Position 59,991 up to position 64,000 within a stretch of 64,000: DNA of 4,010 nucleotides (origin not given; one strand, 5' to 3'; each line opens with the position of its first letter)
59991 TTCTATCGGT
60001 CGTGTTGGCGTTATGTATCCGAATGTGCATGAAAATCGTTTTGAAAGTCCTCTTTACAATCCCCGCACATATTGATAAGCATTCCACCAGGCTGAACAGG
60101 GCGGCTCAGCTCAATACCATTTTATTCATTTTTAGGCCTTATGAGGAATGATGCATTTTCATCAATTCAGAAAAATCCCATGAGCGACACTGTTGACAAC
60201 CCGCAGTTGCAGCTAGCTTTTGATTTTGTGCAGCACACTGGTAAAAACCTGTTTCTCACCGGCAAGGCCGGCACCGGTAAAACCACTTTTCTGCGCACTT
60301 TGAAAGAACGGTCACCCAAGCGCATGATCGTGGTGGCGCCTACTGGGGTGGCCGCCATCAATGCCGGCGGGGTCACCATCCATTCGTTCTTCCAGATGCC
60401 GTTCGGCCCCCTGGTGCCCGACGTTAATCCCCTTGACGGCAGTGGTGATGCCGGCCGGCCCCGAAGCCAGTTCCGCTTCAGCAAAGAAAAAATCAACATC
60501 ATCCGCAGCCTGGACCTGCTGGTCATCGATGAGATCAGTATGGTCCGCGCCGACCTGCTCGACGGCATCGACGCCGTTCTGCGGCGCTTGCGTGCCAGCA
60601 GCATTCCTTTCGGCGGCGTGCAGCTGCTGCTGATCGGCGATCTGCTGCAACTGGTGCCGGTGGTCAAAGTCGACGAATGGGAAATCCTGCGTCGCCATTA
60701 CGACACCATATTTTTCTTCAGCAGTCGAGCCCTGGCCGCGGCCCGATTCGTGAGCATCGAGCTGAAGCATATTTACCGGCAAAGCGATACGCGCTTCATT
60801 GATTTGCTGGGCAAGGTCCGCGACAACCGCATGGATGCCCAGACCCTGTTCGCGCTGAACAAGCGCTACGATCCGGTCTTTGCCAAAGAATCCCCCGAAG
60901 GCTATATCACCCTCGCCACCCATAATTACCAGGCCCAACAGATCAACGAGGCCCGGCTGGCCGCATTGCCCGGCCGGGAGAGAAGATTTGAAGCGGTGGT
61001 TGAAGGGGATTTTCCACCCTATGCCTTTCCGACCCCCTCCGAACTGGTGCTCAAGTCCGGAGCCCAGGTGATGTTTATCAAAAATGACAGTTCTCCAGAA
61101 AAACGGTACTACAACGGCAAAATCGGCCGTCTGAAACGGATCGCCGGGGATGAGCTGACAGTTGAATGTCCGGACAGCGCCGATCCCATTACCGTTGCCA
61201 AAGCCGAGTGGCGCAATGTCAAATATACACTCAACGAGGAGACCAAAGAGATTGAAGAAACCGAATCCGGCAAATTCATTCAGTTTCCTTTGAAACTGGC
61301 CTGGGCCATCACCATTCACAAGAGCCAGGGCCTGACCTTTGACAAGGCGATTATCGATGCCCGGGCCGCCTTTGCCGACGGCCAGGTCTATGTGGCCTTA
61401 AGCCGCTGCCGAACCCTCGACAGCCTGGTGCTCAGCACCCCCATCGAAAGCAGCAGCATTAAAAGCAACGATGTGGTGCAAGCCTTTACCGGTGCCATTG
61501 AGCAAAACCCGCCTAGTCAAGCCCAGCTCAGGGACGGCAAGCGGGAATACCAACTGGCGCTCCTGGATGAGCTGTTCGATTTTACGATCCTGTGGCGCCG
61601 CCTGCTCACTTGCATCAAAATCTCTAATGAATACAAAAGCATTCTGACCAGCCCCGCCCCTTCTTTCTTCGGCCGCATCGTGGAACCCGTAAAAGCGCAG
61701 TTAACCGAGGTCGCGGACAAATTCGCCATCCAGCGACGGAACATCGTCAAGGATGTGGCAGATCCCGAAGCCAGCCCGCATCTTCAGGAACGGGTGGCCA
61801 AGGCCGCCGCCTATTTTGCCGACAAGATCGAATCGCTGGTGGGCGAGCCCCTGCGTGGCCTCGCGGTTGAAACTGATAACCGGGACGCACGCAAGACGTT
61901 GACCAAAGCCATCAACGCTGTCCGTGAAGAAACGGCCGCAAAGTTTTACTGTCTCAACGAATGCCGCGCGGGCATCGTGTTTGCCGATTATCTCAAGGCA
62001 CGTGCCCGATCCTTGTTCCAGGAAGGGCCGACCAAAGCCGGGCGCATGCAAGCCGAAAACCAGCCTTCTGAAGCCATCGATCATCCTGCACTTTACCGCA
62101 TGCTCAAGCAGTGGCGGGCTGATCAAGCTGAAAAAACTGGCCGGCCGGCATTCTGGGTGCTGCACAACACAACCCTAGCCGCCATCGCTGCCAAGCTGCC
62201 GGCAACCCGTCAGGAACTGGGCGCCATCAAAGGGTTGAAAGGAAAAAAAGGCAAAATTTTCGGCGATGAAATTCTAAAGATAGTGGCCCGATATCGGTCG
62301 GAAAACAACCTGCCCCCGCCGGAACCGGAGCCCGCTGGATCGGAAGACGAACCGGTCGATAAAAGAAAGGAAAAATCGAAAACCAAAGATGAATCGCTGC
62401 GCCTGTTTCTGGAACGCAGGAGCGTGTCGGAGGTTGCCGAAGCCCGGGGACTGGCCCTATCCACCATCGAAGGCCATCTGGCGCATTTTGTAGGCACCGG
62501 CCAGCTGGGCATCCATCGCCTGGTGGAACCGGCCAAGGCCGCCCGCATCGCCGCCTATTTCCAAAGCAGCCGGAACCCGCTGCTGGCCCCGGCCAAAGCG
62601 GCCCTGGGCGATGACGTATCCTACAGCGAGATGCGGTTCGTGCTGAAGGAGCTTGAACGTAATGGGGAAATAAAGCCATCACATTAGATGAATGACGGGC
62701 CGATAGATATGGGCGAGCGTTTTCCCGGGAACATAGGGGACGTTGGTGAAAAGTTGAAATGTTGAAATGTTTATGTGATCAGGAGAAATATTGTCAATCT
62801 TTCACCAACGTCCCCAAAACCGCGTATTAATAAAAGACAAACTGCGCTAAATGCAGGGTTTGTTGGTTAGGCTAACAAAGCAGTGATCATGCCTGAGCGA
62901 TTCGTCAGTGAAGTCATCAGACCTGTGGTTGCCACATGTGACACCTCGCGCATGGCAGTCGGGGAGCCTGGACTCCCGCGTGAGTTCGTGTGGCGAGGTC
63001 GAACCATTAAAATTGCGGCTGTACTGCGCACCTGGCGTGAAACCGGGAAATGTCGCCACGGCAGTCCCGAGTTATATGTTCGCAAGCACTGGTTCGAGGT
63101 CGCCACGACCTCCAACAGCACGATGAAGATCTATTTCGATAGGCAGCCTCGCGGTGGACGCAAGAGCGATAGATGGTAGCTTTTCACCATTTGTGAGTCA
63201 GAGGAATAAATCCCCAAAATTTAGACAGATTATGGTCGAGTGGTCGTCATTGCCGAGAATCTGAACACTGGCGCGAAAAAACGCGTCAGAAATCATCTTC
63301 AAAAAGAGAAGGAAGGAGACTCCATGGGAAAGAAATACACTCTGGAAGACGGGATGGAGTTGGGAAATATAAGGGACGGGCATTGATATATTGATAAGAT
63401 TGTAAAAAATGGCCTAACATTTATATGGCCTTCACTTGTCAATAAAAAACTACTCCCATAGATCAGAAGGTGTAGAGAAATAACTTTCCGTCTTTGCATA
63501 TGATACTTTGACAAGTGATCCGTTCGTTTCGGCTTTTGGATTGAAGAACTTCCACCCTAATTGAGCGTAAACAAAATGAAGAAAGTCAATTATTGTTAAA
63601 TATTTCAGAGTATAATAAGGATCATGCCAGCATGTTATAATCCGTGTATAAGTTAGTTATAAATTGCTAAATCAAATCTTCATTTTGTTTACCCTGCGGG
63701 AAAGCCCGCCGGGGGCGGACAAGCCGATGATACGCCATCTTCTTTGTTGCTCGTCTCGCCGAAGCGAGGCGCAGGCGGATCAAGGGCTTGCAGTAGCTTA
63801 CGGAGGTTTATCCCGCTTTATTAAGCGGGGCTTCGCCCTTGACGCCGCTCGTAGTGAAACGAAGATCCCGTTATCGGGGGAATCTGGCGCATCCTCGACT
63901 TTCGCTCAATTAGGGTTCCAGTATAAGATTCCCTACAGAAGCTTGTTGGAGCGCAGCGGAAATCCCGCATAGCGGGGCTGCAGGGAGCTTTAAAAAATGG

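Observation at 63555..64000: Nested inverted repeats forming a three-way-junction-like structure with a hairpin-dense GC-rich domain, directly upstream of an ORF cut by the window edge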

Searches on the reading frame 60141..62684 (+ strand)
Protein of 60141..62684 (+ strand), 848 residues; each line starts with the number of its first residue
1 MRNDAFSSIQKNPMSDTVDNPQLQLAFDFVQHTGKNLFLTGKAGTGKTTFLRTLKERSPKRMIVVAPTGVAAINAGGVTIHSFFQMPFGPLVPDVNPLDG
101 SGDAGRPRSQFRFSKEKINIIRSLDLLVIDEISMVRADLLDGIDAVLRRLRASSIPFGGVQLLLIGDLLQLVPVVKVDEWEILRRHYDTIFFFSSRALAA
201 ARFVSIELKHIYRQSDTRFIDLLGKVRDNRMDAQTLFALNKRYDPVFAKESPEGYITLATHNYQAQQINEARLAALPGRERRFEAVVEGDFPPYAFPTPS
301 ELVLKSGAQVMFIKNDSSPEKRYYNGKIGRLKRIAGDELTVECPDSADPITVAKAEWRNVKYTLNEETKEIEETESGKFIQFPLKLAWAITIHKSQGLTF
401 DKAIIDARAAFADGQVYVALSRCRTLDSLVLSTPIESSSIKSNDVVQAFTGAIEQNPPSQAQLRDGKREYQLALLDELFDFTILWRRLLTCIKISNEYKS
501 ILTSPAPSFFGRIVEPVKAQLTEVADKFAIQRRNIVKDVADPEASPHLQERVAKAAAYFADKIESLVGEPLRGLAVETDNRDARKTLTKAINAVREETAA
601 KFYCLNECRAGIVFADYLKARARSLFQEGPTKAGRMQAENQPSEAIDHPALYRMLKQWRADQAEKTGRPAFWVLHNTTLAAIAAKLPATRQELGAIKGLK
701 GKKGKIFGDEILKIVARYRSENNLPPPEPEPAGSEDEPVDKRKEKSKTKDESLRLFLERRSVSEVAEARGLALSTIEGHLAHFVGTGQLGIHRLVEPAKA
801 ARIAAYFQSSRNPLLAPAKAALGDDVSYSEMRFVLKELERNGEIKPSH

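Call 36: search_protein_families(library=pfam, proteins=[window:60141-62684:+], max_evalue=0.01)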
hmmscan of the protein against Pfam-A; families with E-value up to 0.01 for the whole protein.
window:60141-62684:+ (848 aa): 13 families
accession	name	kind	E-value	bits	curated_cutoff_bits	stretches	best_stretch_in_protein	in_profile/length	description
PF05970.20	PIF1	-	2.5e-26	93.1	25.9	1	30-227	18-213/223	PIF1-like helicase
PF14493.12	HTH_40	-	3.7e-19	69.3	27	1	748-835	1-89/89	Helix-turn-helix domain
PF00570.28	HRDC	-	6.5e-17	61.7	23.8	1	650-715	3-68/68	HRDC domain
PF13604.12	AAA_30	-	2.9e-12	47.2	27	1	21-232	5-174/191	AAA domain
PF13245.12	AAA_19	-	1.3e-10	42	25.1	1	33-174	10-132/134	AAA domain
PF13401.12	AAA_22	-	1.8e-06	28.8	27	1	33-167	4-123/130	AAA domain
PF13191.12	AAA_16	-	2.5e-06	28.5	32.6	1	22-108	11-95/167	AAA ATPase domain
PF02689.20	Herpes_Helicase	-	8e-06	24.6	27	1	388-440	731-786/808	Helicase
PF13538.12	UvrD_C_2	-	2.9e-05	24.3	27.4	1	386-425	1-47/52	UvrD-like helicase C-terminal domain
PF01443.25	Viral_helicase1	-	0.0037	17.6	21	0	369-424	169-221/228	Viral superfamily 1 RNA helicase core domain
PF00270.35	DEAD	-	0.004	17.3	26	0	33-69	13-55/167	DEAD/DEAH box helicase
PF13479.12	AAA_24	-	0.0045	17.3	27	0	34-139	2-80/195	AAA domain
PF12775.13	AAA_7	-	0.005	16.8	25.8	0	16-61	15-60/181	P-loop containing dynein motor region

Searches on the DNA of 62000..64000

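Call 3: search_rna_families(source=window, start=62000, end=64000, threshold=evalue, max_evalue=1, show_alignments=3)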
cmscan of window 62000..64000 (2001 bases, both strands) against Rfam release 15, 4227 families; matches with E-value up to 1: 6.
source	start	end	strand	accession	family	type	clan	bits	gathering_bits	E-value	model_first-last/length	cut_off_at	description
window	62735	62815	-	RF01013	mir-577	Gene; miRNA;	-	26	100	0.049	1-86/86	no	mir-577 microRNA precursor family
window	62737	62814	+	RF04134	MIR7504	Gene; miRNA;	-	24.8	83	0.18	1-124/124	no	MIR7504 microRNA precursor family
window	62737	62814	+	RF03843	MIR2600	Gene; miRNA;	-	24.6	98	0.057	1-85/85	no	MIR2600 microRNA precursor family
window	62734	62817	-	RF04145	MIR8706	Gene; miRNA;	-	23.6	95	0.14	1-101/101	no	MIR8706 microRNA precursor family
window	62737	62814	+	RF00704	MIR397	Gene; miRNA;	-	22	55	0.5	20-100/117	no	MIR397 microRNA precursor family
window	62733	62816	-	RF03339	mir-3047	Gene; miRNA;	-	21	53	0.56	1-61/61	no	mir-3047 microRNA precursor family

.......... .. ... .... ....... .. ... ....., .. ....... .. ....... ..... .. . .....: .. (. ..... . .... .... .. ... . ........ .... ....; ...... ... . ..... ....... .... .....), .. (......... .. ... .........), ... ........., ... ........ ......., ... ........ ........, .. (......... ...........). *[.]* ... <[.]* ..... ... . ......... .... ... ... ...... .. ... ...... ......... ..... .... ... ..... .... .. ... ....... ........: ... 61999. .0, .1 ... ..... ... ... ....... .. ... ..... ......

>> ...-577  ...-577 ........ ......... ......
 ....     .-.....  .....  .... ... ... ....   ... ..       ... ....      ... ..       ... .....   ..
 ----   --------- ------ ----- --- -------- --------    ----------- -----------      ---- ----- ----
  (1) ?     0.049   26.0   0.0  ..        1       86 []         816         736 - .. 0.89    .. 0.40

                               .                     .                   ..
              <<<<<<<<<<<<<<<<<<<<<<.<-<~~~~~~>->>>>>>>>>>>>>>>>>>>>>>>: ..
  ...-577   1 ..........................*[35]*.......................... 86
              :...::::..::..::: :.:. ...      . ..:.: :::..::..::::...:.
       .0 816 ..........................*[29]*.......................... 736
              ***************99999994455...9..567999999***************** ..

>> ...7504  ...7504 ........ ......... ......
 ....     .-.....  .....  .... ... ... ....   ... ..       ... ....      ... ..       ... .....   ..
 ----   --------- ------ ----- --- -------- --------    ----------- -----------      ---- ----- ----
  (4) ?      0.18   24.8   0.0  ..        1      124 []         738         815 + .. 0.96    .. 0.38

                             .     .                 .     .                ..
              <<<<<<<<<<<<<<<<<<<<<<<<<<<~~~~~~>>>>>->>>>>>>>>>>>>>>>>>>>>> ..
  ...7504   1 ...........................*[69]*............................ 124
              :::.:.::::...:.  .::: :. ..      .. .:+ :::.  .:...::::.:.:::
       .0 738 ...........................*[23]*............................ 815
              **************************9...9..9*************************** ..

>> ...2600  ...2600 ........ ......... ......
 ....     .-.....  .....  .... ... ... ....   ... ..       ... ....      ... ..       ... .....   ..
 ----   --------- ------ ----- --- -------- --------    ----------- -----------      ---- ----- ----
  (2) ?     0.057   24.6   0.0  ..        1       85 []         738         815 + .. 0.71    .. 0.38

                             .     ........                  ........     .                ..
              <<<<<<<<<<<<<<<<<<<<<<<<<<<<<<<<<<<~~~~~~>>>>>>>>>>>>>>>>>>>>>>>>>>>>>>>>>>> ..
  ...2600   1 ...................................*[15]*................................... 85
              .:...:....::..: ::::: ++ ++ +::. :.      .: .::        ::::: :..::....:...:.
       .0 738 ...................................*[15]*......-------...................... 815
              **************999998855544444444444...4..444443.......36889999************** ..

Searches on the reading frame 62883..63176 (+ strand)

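Call 36: search_protein_families(library=pfam, proteins=[window:62883-63176:+], max_evalue=0.01)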
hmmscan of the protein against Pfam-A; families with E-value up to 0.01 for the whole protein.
window:62883-63176:+ (98 aa): 1 family
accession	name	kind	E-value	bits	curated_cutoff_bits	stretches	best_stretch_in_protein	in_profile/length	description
PF20114.4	DUF6504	-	1.9e-32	112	24.2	1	3-98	1-96/103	Domain of unknown function (DUF6504)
